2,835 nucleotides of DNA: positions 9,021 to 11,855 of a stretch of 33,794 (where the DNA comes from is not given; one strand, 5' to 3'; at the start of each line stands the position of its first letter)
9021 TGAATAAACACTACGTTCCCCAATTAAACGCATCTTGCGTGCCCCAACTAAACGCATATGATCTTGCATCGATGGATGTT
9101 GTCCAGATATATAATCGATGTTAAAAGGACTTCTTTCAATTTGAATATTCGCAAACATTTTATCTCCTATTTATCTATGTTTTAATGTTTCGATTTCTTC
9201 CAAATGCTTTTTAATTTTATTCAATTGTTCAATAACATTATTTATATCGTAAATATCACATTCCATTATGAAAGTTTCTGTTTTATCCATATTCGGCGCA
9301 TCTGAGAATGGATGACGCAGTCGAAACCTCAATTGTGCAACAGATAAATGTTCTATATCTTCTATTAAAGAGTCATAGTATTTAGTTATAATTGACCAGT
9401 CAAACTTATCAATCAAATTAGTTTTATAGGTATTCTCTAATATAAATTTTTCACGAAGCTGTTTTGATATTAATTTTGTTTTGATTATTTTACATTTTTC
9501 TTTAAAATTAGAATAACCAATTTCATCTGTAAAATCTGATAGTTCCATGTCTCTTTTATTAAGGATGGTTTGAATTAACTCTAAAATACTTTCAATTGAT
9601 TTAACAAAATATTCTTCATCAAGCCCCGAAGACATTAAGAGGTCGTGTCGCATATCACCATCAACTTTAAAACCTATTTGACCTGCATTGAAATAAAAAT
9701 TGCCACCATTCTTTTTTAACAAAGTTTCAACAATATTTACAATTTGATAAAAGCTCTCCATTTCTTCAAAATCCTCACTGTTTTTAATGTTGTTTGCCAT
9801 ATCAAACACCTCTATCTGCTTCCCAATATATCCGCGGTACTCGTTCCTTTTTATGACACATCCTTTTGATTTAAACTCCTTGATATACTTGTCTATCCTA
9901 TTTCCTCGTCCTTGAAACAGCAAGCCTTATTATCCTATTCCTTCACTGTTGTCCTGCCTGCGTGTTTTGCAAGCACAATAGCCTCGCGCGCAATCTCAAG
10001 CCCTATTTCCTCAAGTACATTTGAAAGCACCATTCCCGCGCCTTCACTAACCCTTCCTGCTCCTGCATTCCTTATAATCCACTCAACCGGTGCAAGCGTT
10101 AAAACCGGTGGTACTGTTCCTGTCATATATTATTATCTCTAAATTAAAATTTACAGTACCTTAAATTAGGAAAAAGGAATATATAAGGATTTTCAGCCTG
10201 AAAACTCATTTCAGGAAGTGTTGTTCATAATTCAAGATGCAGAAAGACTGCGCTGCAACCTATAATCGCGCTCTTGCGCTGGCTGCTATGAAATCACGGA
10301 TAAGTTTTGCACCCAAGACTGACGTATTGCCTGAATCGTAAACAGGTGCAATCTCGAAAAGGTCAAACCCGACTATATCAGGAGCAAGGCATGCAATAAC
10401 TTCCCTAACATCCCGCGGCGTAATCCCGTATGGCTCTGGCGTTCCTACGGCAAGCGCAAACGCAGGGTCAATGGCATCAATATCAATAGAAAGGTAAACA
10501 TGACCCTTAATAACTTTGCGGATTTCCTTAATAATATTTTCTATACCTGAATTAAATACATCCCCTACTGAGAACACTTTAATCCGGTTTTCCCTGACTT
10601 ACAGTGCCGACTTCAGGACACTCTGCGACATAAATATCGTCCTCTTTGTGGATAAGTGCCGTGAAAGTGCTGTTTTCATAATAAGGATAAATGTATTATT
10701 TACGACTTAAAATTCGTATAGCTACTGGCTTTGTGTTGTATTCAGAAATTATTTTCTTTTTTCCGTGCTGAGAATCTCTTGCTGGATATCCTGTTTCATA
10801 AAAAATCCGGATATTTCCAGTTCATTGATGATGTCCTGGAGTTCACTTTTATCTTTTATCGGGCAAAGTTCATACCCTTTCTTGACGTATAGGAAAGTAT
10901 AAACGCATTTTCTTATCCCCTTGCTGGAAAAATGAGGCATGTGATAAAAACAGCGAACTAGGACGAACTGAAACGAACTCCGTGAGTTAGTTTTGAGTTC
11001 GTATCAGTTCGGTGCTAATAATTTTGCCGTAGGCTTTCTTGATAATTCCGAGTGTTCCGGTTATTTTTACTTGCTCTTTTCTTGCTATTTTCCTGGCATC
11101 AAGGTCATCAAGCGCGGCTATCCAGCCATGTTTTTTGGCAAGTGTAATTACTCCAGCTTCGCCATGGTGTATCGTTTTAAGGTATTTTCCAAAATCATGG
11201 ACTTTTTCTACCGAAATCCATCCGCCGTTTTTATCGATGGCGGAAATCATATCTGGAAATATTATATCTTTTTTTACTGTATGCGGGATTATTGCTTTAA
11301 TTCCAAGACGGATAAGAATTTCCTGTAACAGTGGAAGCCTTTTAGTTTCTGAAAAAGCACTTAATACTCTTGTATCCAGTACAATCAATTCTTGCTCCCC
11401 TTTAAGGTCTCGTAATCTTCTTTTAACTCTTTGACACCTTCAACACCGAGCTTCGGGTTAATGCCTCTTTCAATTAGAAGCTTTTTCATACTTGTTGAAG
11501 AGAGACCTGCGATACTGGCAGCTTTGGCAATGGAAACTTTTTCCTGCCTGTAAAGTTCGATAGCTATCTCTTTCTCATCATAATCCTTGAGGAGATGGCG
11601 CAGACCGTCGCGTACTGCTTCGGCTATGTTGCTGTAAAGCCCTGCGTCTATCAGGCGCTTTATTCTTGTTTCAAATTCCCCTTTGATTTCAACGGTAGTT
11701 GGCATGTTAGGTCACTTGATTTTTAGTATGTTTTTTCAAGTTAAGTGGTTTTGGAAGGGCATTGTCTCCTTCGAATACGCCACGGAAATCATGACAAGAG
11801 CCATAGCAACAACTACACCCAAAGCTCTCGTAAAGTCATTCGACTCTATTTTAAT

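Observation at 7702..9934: Low-GC three-gene operon ending in a PIN-like nuclease: candidate undescribed toxin/defence system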

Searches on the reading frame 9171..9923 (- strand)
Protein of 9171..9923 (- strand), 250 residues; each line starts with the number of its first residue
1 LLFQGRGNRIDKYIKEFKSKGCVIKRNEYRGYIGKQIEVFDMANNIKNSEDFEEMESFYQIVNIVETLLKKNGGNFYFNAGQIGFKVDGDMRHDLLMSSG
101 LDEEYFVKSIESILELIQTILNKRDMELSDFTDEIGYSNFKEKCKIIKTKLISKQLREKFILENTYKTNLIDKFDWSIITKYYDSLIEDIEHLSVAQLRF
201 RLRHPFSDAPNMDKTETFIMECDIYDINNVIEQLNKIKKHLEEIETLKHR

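Call 3: search_protein_families(library=pfam, proteins=[window:9171-9923:-], max_evalue=1)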
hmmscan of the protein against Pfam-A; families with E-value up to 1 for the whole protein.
window:9171-9923:- (250 aa): 1 family
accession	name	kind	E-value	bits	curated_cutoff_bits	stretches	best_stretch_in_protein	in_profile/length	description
PF14735.11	HAUS4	-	0.055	13.5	25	1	102-171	106-171/235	HAUS augmin-like complex subunit 4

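Call 4: search_protein_families(library=padloc, proteins=[window:9171-9923:-], max_evalue=1)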
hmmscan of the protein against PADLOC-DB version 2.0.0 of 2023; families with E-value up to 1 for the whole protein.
window:9171-9923:- (250 aa): 1 family
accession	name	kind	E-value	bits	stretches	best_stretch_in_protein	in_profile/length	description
PDLC00882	HORMA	-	0.024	12.5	1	94-127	26-59/166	HORMA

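Call 5: search_protein_families(library=ncbifam, proteins=[window:9171-9923:-], max_evalue=1)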
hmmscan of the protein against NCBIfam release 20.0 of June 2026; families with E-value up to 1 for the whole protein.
window:9171-9923:- (250 aa): 2 families
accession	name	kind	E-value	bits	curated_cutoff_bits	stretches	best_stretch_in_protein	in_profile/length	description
NF033384.1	enterocin_MR10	subfamily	0.027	14.4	33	1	170-186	7-23/43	enterocin L50 family leaderless bacteriocin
NF003237.0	PRK04199.1-2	equivalog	0.086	12.4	295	1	8-53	6-46/181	50S ribosomal protein L16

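Call 6: search_protein_families(library=phrogs, proteins=[window:9171-9923:-], max_evalue=1)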
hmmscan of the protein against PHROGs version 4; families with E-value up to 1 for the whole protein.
window:9171-9923:- (250 aa): 6 families
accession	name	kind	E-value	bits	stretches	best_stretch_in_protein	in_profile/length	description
phrog_13365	-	unknown function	0.0011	20.2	1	8-57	4-52/69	-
phrog_16552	-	unknown function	0.0068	17.9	1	135-149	9-23/42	-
phrog_7488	-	unknown function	0.055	14.7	1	114-176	69-122/144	-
phrog_34480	-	unknown function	0.092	13.9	1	211-243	46-78/132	-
phrog_31556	-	unknown function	0.094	14.1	0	25-67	2-47/98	-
phrog_35782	-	unknown function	0.39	12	0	126-167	50-92/102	-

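Call 18: find_homologous_proteins(query=window:9171-9800:-, max_evalue=0.01)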
Query window:9171-9800:- (209 aa): 7 proteins with E <= 0.01 among 178 candidates.
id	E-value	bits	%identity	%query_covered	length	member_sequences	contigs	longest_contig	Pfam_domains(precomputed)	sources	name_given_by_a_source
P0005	1.5e-129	448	99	100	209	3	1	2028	-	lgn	-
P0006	3.4e-94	332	76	100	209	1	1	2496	-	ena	-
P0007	6.6e-94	332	76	100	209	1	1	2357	-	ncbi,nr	ncbi:MAG: hypothetical protein KAT05_16410 [Spirochaetes bacterium]|nr:hypothetical protein [Spiroch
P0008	5.2e-67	244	59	97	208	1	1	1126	-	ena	-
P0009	2.4e-65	238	60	94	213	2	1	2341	-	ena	-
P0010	5.7e-62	227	56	96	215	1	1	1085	-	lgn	-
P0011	3.3e-59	218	57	94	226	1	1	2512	-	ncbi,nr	ncbi:MAG: hypothetical protein MIO93_15220 [ANME-2 cluster archaeon]|nr:hypothetical protein [ANME-2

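Call 20: find_encoding_contigs(protein=P0011, flank=10000)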
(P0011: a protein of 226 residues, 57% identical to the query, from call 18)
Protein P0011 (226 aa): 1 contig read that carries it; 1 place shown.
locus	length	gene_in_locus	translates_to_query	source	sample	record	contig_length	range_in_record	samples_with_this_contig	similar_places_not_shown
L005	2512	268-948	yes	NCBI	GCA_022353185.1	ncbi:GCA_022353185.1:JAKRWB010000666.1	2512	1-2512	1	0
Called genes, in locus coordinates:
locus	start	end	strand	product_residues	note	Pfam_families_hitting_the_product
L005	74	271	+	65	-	PF24033:DUF7342 (weak)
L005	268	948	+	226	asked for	-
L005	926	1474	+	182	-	-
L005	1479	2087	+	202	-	-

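Call 21: find_encoding_contigs(protein=P0009, flank=10000)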
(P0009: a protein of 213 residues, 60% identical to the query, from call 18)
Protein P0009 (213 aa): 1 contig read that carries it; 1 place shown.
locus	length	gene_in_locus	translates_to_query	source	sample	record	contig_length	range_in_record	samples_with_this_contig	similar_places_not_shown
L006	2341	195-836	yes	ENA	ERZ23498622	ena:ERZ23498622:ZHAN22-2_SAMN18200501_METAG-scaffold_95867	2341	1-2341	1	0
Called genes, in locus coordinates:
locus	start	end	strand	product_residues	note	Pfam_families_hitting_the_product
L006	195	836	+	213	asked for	-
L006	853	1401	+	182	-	-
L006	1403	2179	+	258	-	-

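Call 35: find_related_loci(query=A4, collection=viral_contigs, flank=10000)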
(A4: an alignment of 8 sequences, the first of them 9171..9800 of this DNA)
Query A4 (209 aa) in viral_contigs; peptide patterns used: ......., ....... (x = any residue, [..] = any of these).
88 stretches matched a pattern, but none encodes a relative of the query by tblastn (E <= 1e-3).

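Call 69: search_protein_families(library=pfam, alignment_id=A8, max_evalue=0.1)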
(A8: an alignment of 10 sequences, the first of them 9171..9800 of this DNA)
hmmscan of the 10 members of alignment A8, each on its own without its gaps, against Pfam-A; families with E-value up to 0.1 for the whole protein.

A. member 1, window:9171-9800:- (209 aa): 1 family
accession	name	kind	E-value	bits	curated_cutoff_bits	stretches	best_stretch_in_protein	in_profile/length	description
PF14735.11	HAUS4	-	0.036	14.1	25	1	61-130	106-171/235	HAUS augmin-like complex subunit 4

B. families by the number of members that match (of 10 scanned): 6 families
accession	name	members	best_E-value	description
PF07258.19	COMM_domain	4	0.0084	COMM domain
PF18167.6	Sa_NUDIX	1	0.0037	SMODS-associated NUDIX domain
PF16810.10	RXLR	1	0.031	RXLR phytopathogen effector protein, Avirulence activity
PF14735.11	HAUS4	1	0.036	HAUS augmin-like complex subunit 4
PF23877.1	DUF7231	1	0.055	Family of unknown function (DUF7231)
PF03496.20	ADPrib_exo_Tox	1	0.06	ADP-ribosyltransferase exoenzyme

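Call 76: find_related_loci(query=A8, collection=metagenome_contigs, flank=5000)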
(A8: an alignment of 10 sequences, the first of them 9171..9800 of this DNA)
Query A8 (209 aa) in metagenome_contigs; peptide patterns used: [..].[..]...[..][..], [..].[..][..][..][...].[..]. (x = any residue, [..] = any of these).
373 stretches matched a pattern; 8 encode a relative of the query (tblastn E <= 1e-3); 8 distinct loci.
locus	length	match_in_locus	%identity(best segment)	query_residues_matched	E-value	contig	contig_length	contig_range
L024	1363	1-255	44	119-203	9e-22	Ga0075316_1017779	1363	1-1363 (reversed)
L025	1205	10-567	30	14-201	9e-20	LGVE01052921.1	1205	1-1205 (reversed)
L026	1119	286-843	29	14-201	3e-18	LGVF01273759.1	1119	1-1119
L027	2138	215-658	31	14-164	2e-14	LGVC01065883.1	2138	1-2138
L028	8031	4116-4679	24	14-201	8e-14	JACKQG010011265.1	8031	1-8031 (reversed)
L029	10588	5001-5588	25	14-209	3e-13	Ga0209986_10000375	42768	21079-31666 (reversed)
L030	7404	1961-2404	26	14-164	2e-12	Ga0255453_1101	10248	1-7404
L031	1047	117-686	26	14-201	3e-12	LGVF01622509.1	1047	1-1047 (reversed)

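Call 79: search_protein_families(library=pfam, proteins=[L029:7137-8618:+, L029:8706-10214:+, L029:4232-4606:+, L029:3487-4137:+, L029:1654-2667:-, L029:2690-3139:-], max_evalue=0.001)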
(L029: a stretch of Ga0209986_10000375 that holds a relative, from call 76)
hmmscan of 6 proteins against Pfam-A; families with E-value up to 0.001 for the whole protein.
L029:7137-8618:+ (493 aa): 4 families
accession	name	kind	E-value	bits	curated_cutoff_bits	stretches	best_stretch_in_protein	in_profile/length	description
PF01935.23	DUF87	-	2.1e-46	159.2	23.2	1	102-324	1-220/220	Helicase HerA, central domain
PF12846.13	AAA_10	-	7.6e-06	25.6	27.5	0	124-282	22-171/362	AAA-like domain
PF05872.18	HerA_C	-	0.00035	19.8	22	0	336-419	259-341/502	Helicase HerA-like C-terminal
PF10412.15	TrwB_AAD_bind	-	0.00057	19.3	20.5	0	121-166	13-58/387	Type IV secretion-system coupling protein DNA-binding domain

L029:8706-10214:+ (502 aa): 2 families
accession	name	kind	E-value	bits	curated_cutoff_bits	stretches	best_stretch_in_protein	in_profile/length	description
PF13175.12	AAA_15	-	3.2e-23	83.4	32.1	1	1-436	1-372/374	AAA ATPase domain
PF13304.12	AAA_21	-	7.3e-15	56.2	27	2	122-435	85-300/304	AAA domain, putative AbiEii toxin, Type IV TA system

L029:4232-4606:+ (124 aa): 1 family
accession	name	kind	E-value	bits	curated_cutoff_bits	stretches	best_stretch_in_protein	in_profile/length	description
PF01201.27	Ribosomal_S8e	-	8e-43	146.3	30.2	1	3-124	1-133/133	Ribosomal protein S8e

L029:3487-4137:+ (216 aa): 1 family
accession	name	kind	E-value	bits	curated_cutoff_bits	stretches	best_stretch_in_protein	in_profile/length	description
PF01300.24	Sua5_yciO_yrdC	-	7.8e-48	162.8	25.1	1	15-177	2-169/178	Telomere recombination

L029:1654-2667:- (337 aa): 2 families
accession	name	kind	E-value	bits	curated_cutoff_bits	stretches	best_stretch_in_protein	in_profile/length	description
PF00288.32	GHMP_kinases_N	-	3.9e-06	27.4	22.3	1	61-129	6-76/87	GHMP kinases N terminal domain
PF08544.19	GHMP_kinases_C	-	0.00033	21.4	21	1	235-306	3-75/85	GHMP kinases C terminal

L029:2690-3139:- (149 aa): 0 families

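Call 90: search_solved_structures(query=A8, max_evalue=10, show_alignments=2)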
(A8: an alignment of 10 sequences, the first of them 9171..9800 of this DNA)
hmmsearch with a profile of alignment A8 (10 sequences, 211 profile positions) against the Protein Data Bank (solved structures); distinct sequences matched with E-value up to 10: 2.
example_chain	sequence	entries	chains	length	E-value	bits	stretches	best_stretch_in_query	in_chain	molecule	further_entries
21gi_A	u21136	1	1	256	0.004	20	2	12-64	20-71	A designed protein Three-twist Knot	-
3mlg_A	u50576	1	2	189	0.0093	18.8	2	12-63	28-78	2X chimera of Helicobacter pylori protein HP0242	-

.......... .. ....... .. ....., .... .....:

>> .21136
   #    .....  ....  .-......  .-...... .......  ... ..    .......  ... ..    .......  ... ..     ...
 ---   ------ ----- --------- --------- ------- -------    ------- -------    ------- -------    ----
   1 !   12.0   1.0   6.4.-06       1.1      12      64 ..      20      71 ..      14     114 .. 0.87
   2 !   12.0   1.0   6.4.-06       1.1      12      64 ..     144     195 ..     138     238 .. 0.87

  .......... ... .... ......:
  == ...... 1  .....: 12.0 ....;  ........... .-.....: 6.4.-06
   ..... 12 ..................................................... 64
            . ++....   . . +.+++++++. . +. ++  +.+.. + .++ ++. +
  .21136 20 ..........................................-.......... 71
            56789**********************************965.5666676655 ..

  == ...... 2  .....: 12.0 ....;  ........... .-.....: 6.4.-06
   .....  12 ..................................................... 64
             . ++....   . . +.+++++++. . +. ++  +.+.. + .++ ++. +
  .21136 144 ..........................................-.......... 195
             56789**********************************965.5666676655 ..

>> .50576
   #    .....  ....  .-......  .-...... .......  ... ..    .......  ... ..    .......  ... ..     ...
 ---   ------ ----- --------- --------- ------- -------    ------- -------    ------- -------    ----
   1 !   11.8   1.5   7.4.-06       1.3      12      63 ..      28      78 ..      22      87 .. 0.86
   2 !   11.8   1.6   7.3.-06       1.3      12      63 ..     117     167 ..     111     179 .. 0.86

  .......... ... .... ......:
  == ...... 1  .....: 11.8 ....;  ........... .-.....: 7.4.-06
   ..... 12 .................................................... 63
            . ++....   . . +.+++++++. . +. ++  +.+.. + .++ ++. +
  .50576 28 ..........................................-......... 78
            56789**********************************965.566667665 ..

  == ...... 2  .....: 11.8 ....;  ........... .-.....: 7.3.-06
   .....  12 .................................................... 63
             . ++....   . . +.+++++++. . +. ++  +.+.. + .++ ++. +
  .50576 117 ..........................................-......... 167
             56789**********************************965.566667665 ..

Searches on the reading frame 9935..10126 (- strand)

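Call 31: search_protein_families(library=pfam, proteins=[window:9935-10126:-], max_evalue=0.01)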
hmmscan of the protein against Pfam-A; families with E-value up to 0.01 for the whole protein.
window:9935-10126:- (63 aa): 1 family
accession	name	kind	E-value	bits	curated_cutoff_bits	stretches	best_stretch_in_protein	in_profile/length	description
PF00808.29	CBFD_NFYB_HMF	-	1.8e-08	34.9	21.4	1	11-62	5-57/65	Histone-like transcription factor (CBF/NF-Y) and archaeal histone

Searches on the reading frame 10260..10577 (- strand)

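Call 31: search_protein_families(library=pfam, proteins=[window:10260-10577:-], max_evalue=0.01)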
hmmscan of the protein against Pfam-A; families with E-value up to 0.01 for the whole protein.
window:10260-10577:- (105 aa): 1 family
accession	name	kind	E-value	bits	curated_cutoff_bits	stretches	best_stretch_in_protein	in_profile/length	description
PF00491.26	Arginase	-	4.3e-27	95.7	22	1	2-96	177-277/280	Arginase family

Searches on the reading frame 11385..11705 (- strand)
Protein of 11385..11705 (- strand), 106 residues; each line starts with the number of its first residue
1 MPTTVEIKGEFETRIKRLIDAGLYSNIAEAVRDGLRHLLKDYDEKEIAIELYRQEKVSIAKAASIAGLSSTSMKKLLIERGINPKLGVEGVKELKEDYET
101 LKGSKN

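Call 31: search_protein_families(library=pfam, proteins=[window:11385-11705:-], max_evalue=0.01)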
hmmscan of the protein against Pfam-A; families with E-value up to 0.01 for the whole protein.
window:11385-11705:- (106 aa): 1 family
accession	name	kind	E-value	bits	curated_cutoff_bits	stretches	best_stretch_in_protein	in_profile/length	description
PF03683.19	UPF0175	-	4.1e-11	42.8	27.9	1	45-99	22-74/75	Uncharacterised protein family (UPF0175)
